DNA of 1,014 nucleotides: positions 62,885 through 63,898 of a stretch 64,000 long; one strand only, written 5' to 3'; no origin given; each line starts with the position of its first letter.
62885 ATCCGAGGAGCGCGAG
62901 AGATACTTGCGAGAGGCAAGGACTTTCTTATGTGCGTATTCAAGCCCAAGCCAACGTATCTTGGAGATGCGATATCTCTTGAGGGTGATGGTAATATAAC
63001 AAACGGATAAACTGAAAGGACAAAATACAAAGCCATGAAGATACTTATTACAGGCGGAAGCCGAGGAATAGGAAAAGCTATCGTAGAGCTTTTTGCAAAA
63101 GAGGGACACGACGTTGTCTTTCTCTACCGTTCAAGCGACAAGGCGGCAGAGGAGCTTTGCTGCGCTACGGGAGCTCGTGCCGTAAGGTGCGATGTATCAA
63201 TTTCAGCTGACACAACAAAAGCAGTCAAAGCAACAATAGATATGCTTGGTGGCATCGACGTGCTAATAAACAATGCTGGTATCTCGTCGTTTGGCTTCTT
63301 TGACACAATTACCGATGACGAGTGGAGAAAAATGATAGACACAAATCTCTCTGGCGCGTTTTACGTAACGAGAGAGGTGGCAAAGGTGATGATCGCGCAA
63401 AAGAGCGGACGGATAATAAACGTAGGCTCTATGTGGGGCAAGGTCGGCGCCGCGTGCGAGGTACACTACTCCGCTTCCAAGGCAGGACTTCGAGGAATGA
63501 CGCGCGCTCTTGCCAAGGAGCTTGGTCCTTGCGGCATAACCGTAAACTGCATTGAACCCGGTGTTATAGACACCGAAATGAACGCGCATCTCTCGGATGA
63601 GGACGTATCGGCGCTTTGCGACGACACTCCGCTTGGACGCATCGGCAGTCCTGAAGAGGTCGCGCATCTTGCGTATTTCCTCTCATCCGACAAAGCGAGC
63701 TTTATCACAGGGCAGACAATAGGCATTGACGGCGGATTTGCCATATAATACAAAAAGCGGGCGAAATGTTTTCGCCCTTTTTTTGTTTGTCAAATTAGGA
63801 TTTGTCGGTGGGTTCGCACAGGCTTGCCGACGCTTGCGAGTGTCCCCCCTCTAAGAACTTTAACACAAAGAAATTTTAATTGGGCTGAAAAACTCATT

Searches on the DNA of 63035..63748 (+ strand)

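Call 54: search_rna_families(source=L219, start=6650, end=7260, threshold=evalue, max_evalue=1)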
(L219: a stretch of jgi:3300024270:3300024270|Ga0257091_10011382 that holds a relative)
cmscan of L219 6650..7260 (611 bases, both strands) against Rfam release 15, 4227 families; matches with E-value up to 1: 5.
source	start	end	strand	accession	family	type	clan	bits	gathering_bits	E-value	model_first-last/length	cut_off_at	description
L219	6796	7018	+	RF00451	MIR395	Gene; miRNA;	-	28.7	56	0.00064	1-104/104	no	mir-395 microRNA precursor family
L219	6712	6801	-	RF02059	STnc50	Gene; sRNA;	-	24.4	55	0.095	1-84/84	no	Salmonella enterica sRNA STnc40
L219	7118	7150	-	RF00480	HIV_FE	Cis-reg; frameshift_element;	-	22.6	45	0.78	1-52/52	no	HIV Ribosomal frameshift signal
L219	6698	6768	+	RF01838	sobemo_FSE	Cis-reg; frameshift_element;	-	19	55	0.33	1-79/79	no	sobemovirus ribosomal frameshift elemental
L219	6650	6758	-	RF01808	MicX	Gene; sRNA;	-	16.7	75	0.32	1-127/194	3'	MicX Vibrio cholerae sRNA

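Call 65: search_dna_similar(query=L219:6749-7186:+, collection=plasmids, mode=distant, max_evalue=0.001, max_rows=10)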
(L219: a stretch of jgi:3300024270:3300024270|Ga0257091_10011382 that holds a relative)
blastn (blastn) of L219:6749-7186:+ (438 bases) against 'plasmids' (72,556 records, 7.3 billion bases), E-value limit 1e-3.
No match.
